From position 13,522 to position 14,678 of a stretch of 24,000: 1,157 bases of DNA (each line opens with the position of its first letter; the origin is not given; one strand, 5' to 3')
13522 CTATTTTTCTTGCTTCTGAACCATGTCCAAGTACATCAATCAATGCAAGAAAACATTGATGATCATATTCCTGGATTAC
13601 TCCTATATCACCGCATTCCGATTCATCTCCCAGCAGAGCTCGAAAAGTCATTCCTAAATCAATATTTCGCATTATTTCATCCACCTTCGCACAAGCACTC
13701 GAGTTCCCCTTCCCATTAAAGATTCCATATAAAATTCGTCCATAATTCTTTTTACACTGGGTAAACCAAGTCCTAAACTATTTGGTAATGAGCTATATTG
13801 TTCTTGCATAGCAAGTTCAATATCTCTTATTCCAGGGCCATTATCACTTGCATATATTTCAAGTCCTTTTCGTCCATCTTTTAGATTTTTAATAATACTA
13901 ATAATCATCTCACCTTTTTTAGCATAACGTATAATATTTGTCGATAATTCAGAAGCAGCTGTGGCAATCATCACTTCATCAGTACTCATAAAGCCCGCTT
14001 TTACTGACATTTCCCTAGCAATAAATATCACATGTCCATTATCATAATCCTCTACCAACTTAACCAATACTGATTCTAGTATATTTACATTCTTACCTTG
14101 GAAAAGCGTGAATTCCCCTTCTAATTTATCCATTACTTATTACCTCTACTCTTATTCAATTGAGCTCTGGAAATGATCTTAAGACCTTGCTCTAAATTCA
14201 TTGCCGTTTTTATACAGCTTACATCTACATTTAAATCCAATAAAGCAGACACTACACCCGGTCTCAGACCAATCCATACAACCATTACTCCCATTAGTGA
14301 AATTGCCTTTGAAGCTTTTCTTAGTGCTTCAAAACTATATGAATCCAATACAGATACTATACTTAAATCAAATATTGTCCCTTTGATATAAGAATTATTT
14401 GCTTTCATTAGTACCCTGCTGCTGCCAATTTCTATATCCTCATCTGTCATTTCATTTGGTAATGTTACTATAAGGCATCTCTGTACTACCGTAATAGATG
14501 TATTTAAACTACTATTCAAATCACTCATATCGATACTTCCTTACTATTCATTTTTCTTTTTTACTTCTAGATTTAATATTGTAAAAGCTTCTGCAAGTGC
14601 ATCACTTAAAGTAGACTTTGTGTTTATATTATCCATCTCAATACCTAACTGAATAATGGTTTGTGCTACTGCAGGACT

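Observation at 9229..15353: Stressosome-type module (RsbR-S-T-X) wired to a hybrid histidine kinase and an HD-GYP response regulator instead of sigma-B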

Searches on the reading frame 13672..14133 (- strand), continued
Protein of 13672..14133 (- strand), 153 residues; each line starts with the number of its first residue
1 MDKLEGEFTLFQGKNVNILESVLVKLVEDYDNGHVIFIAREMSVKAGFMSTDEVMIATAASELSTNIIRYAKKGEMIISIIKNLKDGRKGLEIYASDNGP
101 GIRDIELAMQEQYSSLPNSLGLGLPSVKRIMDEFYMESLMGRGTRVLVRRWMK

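Call 50: search_protein_families(library=pfam, proteins=[L037:8977-10242:+, L040:8995-11472:+, L055:8935-9990:+, L057:4568-5584:+, L065:4344-5411:+, L068:8939-10273:+, L072:8908-9831:+, L048:8976-12119:+, L061:8950-11715:+, L069:9018-12227:+], max_evalue=0.001)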
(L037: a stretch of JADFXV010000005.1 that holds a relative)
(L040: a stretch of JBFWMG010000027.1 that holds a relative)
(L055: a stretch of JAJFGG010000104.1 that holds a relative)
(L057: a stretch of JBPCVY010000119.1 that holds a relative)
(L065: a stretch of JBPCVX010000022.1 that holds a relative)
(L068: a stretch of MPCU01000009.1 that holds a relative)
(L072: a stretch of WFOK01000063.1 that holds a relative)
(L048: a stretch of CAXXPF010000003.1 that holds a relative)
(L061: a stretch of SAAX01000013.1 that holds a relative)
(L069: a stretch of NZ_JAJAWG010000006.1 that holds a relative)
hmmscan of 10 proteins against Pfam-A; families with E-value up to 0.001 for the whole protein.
L037:8977-10242:+ (421 aa): 1 family
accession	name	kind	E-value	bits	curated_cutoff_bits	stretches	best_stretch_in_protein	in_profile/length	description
PF00211.25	Guanylate_cyc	-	2.1e-26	93.1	21.9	1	185-364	6-177/183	Adenylate and Guanylate cyclase catalytic domain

L040:8995-11472:+ (825 aa): 7 families
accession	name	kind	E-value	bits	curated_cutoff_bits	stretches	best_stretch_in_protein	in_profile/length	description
PF13426.13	PAS_9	-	3.2e-45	153.1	27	3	302-405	1-103/103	PAS domain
PF00989.32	PAS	-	1.6e-43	147.7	22.6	3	294-403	3-113/113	PAS fold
PF08448.16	PAS_4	-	4.1e-34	117.6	23.1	3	298-406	1-108/110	PAS fold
PF00211.25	Guanylate_cyc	-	7.4e-25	88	21.9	1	590-772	6-180/183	Adenylate and Guanylate cyclase catalytic domain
PF13188.13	PAS_8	-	2.8e-24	84.6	21.8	3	169-221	2-55/65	PAS domain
PF08447.18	PAS_3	-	3e-19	69.5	25.6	1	315-399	2-88/89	PAS fold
PF24820.1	Diguanyl_cycl_sensor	-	5e-06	26.9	28.1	0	179-280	7-109/109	Diguanylate cyclase-like sensor domain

L055:8935-9990:+ (351 aa): 1 family
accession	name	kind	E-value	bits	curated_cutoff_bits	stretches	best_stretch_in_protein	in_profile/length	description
PF00211.25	Guanylate_cyc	-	8.3e-49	166.1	21.9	1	161-336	2-182/183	Adenylate and Guanylate cyclase catalytic domain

L057:4568-5584:+ (338 aa): 1 family
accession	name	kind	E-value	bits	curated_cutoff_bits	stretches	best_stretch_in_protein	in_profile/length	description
PF00211.25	Guanylate_cyc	-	8.6e-50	169.3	21.9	1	161-335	2-181/183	Adenylate and Guanylate cyclase catalytic domain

L065:4344-5411:+ (355 aa): 1 family
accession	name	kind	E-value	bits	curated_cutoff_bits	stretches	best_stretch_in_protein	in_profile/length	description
PF00211.25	Guanylate_cyc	-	6.2e-47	160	21.9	1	169-343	2-181/183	Adenylate and Guanylate cyclase catalytic domain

L068:8939-10273:+ (444 aa): 1 family
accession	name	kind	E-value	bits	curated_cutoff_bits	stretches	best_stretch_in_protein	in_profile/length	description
PF00211.25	Guanylate_cyc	-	6.1e-17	62.2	21.9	1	184-352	8-173/183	Adenylate and Guanylate cyclase catalytic domain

L072:8908-9831:+ (307 aa): 1 family
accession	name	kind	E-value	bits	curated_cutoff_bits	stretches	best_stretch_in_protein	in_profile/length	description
PF00990.26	GGDEF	-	7.1e-51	172.6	23.8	1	145-302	1-161/161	Diguanylate cyclase, GGDEF domain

L048:8976-12119:+ (1047 aa): 10 families
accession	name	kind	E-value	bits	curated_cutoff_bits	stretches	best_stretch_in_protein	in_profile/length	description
PF13426.13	PAS_9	-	2.2e-69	230.7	27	5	298-400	2-103/103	PAS domain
PF00989.32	PAS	-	6e-65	216.8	22.6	5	666-780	2-112/113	PAS fold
PF08448.16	PAS_4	-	5e-59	197.8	23.1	5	420-529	2-110/110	PAS fold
PF13188.13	PAS_8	-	9.4e-25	86.1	21.8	2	543-589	5-48/65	PAS domain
PF08447.18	PAS_3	-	2e-22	79.7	25.6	1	310-393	2-87/89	PAS fold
PF07228.17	SpoIIE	-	2.9e-21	76.7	25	1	850-1046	5-190/192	Stage II sporulation protein E (SpoIIE)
PF24990.1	PAS_13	-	5.6e-06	27.2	27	0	300-404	3-63/143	ERT1/acuK family PAS domain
PF24820.1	Diguanyl_cycl_sensor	-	1.3e-05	25.5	28.1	0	174-219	7-52/109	Diguanylate cyclase-like sensor domain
PF12860.13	PAS_7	-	0.00052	20.6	27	0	550-657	6-114/115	PAS fold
PF07310.19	PAS_5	-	0.00077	19.8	22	0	425-521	43-136/137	PAS domain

L061:8950-11715:+ (921 aa): 10 families
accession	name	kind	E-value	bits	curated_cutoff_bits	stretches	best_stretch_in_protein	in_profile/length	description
PF00989.32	PAS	-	7.9e-63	209.9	22.6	4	288-397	2-112/113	PAS fold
PF13426.13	PAS_9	-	1.7e-61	205.4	27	4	297-400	1-103/103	PAS domain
PF08448.16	PAS_4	-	2.8e-53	179.3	23.1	4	420-529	2-110/110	PAS fold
PF13188.13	PAS_8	-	6.1e-29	99.4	21.8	2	288-329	2-40/65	PAS domain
PF08447.18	PAS_3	-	1.4e-25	89.8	25.6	3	310-394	2-88/89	PAS fold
PF07228.17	SpoIIE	-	2.8e-21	76.8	25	1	722-920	3-190/192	Stage II sporulation protein E (SpoIIE)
PF12860.13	PAS_7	-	8.4e-06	26.4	27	0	299-405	7-114/115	PAS fold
PF24820.1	Diguanyl_cycl_sensor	-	1.7e-05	25.2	28.1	0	169-265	2-100/109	Diguanylate cyclase-like sensor domain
PF13596.12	PAS_10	-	5.9e-05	24.1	22.1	0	451-525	36-106/106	PAS domain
PF24990.1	PAS_13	-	8.3e-05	23.4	27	0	423-578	2-64/143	ERT1/acuK family PAS domain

L069:9018-12227:+ (1069 aa): 7 families
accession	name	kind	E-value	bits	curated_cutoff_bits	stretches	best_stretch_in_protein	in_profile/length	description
PF00072.30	Response_reg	-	4.9e-43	146.3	30.2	2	695-809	1-110/111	Response regulator receiver domain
PF02518.31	HATPase_c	-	5.3e-28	98.1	26.4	1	412-523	1-106/111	Histidine kinase-, DNA gyrase B-, and HSP90-like ATPase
PF00512.31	HisKA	-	2.6e-21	75.9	26.9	1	301-365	2-66/66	His Kinase A (phospho-acceptor) domain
PF01627.28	Hpt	-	2.6e-14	53.7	24.6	1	894-975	1-81/84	Hpt domain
PF00989.32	PAS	-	8.5e-12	45.5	22.6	1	166-277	4-113/113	PAS fold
PF13426.13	PAS_9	-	1.4e-06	28.9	27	1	173-279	1-103/103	PAS domain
PF13188.13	PAS_8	-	2.2e-06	27.8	21.8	1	163-201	1-41/65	PAS domain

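Call 76: search_protein_families(library=pfam, proteins=[L069:6546-7514:+, L071:147-1022:+, L068:6690-7610:+, L055:6349-7275:+, L057:2043-2993:+, L046:5757-7523:+, L073:82-939:+, L073:2210-3115:+, L069:12396-13496:+], max_evalue=0.001)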
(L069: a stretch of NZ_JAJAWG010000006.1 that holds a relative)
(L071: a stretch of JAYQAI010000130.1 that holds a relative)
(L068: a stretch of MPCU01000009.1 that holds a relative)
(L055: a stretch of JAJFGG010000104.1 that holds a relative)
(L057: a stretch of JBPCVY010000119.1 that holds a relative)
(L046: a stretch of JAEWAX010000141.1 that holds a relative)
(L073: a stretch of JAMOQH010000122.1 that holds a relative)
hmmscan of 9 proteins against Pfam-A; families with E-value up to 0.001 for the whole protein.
L069:6546-7514:+ (322 aa): 2 families
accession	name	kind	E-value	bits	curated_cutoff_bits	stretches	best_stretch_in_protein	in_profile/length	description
PF11563.14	Protoglobin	-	5.4e-27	95.2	25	1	39-185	7-154/158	Protoglobin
PF01740.26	STAS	-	4.9e-13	49.2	22.6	1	204-306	2-103/106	STAS domain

L071:147-1022:+ (291 aa): 3 families
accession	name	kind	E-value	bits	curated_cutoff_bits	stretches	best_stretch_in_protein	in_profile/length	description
PF11563.14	Protoglobin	-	3.5e-25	89.3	25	1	12-158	7-155/158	Protoglobin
PF01740.26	STAS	-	1e-11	44.9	22.6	1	176-281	2-106/106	STAS domain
PF13466.11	STAS_2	-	0.00032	21.3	29.2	1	189-268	3-80/80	STAS domain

L068:6690-7610:+ (306 aa): 2 families
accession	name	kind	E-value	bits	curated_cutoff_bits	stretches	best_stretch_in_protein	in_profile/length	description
PF11563.14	Protoglobin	-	1e-20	74.8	25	1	12-158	4-152/158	Protoglobin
PF01740.26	STAS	-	7.7e-10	38.9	22.6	1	185-271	8-94/106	STAS domain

L055:6349-7275:+ (308 aa): 2 families
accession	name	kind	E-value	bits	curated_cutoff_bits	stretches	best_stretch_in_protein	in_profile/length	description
PF11563.14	Protoglobin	-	1.4e-29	103.5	25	1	21-169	6-155/158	Protoglobin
PF01740.26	STAS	-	2.9e-15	56.4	22.6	1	193-292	8-106/106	STAS domain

L057:2043-2993:+ (316 aa): 2 families
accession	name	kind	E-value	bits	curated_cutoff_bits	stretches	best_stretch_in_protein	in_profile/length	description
PF11563.14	Protoglobin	-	1.8e-26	93.5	25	1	27-174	7-155/158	Protoglobin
PF01740.26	STAS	-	1.9e-14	53.8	22.6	1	198-297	8-106/106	STAS domain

L046:5757-7523:+ (588 aa): 9 families
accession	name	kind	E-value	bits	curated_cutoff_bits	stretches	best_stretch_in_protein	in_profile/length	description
PF02906.19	Fe_hyd_lg_C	-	1.8e-32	113.4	22.1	1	87-314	2-244/245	Iron only hydrogenase large subunit, C-terminal domain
PF01740.26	STAS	-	1.1e-17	64.1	22.6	1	471-571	7-106/106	STAS domain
PF12837.12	Fer4_6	-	5.7e-11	42.2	25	2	46-68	1-23/24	4Fe-4S binding domain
PF12838.12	Fer4_7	-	1e-08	36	27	1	19-68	1-52/52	4Fe-4S dicluster domain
PF13237.11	Fer4_10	-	1.1e-08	35.3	25.5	1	13-64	2-52/53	4Fe-4S dicluster domain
PF14697.11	Fer4_21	-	4.7e-07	30.3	35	1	16-64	4-51/59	4Fe-4S dicluster domain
PF13187.11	Fer4_9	-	4.8e-07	30.2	27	1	19-68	1-51/52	4Fe-4S dicluster domain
PF12797.12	Fer4_2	-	1.5e-06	28.2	24.5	2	13-32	3-22/22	4Fe-4S binding domain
PF00037.32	Fer4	-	4.2e-06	26.8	21.1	2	14-32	2-20/24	4Fe-4S binding domain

L073:82-939:+ (285 aa): 2 families
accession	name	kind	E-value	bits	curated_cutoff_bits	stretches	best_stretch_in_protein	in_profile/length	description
PF01740.26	STAS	-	1.1e-16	60.9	22.6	1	172-274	4-105/106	STAS domain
PF14361.12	RsbRD_N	-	7.4e-09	36.7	24.3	1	12-115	2-103/104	RsbT co-antagonist protein rsbRD N-terminal domain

L073:2210-3115:+ (301 aa): 2 families
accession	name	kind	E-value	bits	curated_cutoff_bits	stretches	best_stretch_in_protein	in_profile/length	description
PF00990.26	GGDEF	-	3.3e-44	150.9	23.8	1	139-292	1-161/161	Diguanylate cyclase, GGDEF domain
PF22335.1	Cas10-Cmr2_palm2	-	0.00013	22.6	27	1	213-292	53-131/133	Cas10/Cmr2, second palm domain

L069:12396-13496:+ (366 aa): 3 families
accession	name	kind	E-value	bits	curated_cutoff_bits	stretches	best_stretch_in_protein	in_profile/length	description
PF13487.12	HD_5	-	4.6e-28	98.5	27.2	1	195-341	27-170/170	HD domain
PF00072.30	Response_reg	-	1e-26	93.7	30.2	1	10-119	2-110/111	Response regulator receiver domain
PF01966.28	HD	-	9.8e-15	55.3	22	1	173-309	2-115/116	HD domain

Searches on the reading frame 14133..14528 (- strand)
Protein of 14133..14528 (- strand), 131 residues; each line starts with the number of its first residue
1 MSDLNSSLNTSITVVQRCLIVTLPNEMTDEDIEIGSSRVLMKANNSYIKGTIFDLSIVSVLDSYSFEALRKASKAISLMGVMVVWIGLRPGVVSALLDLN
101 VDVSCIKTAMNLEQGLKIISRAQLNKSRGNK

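Call 3: search_protein_families(library=pfam, proteins=[window:14133-14528:-], max_evalue=0.01)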
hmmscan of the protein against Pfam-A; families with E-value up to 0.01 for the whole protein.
window:14133-14528:- (131 aa): 1 family
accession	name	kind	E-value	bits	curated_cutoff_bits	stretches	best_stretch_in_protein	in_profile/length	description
PF01740.26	STAS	-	9e-06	25.9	22.6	1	12-102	4-94/106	STAS domain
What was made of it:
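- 14133..14528 (-): rsbS-like gene, 131 aa: a single STAS domain with Ser63 in LDSYS, the equivalent of B. subtilis RsbS Ser59. Pfam STAS (call 3).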

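Call 4: search_protein_families(library=ncbifam, proteins=[window:14133-14528:-], max_evalue=0.01)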
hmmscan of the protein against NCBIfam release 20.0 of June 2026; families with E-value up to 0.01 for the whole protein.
window:14133-14528:- (131 aa): 1 family
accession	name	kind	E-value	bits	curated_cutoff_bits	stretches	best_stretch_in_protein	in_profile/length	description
NF052652.1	YtvA_fam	equivalog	2.5e-07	30.5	250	1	12-114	139-241/243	YtvA family blue-light photoreceptor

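Call 21: search_solved_structures(query=window:14133-14528:-, max_evalue=0.01, show_alignments=3)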
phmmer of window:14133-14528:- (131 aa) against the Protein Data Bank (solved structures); distinct sequences matched with E-value up to 0.01: 16.
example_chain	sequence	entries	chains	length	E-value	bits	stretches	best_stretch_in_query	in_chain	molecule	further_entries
6jhk_A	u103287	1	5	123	3.5e-12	49.6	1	14-121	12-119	RsbS negative regulator of sigma-B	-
7o0i_a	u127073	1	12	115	1e-11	48.1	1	11-116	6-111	RsbS, negative regulator of sigma-B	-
6qcm_A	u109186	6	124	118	4.2e-11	46.2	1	14-119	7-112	RsbS protein | RsbT antagonist protein RsbS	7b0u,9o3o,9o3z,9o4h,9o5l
9o4r_a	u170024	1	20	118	1.1e-10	44.8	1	14-119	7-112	RsbT antagonist protein RsbS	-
2vy9_A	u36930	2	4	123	3.7e-09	39.9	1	19-119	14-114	ANTI-SIGMA-FACTOR ANTAGONIST | ANTI-SIGMA-FACTOR ANTAGONIST (STAS) DOMAIN PROTEIN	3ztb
3zxn_A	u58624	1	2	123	1.4e-08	38.1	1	19-119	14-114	ANTI-SIGMA-FACTOR ANTAGONIST (STAS) DOMAIN PROTEIN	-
6qcm_CB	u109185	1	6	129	5.1e-05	26.6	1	46-117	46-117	RsbR protein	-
6qcm_AB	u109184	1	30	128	5.1e-05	26.6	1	46-117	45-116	RsbR protein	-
6qcm_CD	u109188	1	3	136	5.7e-05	26.4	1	46-117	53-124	RsbR protein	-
9o5l_A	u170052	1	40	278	0.00018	24.8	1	33-117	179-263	STAS domain-containing protein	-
9o4r_A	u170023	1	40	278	0.00025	24.3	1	48-117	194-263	RsbR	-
9o3z_A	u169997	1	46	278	0.00025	24.3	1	48-117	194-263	RsbR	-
7b0u_A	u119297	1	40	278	0.00026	24.3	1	48-117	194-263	RsbR protein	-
9o3o_A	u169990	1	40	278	0.00028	24.2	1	49-117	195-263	STAS domain-containing protein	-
9o4h_A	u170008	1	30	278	0.00034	23.9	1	48-117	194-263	RsbR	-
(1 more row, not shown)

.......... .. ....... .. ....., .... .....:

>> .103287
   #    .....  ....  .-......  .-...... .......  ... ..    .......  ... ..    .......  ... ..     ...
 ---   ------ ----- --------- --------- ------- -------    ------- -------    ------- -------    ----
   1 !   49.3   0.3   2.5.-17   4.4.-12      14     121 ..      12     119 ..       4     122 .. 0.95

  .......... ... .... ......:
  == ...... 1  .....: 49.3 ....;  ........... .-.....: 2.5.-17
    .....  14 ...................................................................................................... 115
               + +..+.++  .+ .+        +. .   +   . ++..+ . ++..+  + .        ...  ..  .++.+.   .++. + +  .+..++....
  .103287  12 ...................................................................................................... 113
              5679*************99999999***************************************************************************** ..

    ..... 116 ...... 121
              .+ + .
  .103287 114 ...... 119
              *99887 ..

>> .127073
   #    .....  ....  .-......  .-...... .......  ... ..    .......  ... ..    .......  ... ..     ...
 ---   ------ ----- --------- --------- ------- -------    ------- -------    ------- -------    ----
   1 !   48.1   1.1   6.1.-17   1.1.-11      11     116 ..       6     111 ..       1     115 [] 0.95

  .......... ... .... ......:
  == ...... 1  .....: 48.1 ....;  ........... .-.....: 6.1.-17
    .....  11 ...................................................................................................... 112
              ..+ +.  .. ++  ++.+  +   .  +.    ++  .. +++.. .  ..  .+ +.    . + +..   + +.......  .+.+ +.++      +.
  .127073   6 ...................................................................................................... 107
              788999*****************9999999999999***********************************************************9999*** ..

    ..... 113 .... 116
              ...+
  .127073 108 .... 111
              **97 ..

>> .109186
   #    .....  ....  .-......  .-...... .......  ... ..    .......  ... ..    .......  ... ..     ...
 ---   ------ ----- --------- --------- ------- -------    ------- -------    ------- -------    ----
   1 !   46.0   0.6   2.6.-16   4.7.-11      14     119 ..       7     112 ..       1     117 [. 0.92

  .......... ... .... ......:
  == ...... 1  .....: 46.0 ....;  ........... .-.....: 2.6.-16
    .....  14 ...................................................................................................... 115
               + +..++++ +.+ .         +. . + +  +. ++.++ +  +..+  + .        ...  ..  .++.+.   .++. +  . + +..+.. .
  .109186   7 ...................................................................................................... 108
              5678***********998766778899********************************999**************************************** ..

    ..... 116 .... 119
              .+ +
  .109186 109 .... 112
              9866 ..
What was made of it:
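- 14133..14528 (-): Best solved relatives are RsbS of B. subtilis (6jhk, 3.5e-12), V. vulnificus (7o0i_a) and Listeria (6qcm), from call 21.
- Checked: RsbS: Ser63, in LDSYS, aligned to the IDSF site of B. subtilis RsbS (call 21).
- RsbS matches RsbS proteins (call 21).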
